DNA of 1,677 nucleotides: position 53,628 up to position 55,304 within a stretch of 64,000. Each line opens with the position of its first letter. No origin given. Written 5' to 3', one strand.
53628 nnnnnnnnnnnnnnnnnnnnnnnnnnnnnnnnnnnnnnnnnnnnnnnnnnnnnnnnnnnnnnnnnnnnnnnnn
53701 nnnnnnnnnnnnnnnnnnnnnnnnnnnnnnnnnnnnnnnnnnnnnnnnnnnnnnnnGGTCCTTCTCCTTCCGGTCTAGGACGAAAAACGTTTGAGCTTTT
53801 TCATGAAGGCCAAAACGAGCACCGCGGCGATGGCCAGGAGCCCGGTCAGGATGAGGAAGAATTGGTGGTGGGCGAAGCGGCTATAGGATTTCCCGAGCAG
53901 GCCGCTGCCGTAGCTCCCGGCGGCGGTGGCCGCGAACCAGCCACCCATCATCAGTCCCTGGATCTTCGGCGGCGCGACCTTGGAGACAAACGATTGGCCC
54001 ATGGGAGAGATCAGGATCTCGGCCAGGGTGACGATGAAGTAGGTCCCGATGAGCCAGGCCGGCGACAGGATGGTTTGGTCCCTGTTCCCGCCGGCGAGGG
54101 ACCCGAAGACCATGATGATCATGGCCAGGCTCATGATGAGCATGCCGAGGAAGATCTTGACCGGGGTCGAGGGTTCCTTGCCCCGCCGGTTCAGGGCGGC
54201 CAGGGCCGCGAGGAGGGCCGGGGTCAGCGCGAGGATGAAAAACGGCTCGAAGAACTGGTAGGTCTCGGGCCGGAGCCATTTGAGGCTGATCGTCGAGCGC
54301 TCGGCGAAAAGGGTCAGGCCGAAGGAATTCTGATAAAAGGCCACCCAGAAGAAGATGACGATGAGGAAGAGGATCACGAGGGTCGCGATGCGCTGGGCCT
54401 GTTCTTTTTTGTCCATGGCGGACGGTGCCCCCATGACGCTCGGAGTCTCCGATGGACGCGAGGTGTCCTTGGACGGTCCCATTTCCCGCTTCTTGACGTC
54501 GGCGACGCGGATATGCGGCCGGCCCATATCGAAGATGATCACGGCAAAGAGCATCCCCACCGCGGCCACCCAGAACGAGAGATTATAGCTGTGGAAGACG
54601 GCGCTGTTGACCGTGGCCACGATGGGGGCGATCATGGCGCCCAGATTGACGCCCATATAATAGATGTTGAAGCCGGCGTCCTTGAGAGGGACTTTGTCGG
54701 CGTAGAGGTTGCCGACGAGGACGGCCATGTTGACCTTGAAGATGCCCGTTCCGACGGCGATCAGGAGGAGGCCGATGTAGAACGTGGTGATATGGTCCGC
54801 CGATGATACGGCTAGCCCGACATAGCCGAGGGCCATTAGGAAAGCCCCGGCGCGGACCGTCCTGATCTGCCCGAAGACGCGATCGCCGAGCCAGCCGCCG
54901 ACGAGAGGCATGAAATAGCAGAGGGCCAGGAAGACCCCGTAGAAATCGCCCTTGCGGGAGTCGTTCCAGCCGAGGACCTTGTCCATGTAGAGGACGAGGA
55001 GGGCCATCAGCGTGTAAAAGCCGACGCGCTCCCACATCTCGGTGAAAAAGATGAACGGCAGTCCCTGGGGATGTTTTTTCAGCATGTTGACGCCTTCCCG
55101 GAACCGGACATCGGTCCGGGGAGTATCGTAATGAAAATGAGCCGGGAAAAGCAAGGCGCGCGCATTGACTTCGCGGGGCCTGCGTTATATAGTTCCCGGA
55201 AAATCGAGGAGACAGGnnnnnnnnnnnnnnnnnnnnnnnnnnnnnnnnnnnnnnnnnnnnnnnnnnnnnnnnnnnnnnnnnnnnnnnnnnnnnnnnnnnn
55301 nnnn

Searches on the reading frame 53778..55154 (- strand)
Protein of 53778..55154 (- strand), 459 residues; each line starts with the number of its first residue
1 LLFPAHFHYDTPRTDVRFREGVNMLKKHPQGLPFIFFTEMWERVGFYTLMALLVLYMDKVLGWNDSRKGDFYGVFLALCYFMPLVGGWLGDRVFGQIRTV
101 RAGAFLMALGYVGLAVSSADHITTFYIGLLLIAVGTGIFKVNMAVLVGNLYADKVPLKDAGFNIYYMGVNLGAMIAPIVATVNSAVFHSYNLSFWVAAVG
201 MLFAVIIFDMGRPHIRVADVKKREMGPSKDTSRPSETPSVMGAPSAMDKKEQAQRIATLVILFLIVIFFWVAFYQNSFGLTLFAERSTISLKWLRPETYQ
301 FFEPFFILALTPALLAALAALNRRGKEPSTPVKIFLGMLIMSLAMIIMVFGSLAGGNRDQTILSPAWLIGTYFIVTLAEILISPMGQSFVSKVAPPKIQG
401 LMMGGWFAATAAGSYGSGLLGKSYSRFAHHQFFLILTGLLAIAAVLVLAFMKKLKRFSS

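Call 91: search_protein_families(library=pfam, proteins=[window:53778-55154:-], max_evalue=0.0001)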
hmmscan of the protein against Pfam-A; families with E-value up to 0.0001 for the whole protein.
window:53778-55154:- (459 aa): 2 families
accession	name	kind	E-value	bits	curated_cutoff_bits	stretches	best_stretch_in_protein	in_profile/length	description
PF00854.27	PTR2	-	2.3e-52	178.6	27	2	245-426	190-381/392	POT family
PF07690.21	MFS_1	-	4.5e-27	95.3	33.4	1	43-413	9-342/347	Major Facilitator Superfamily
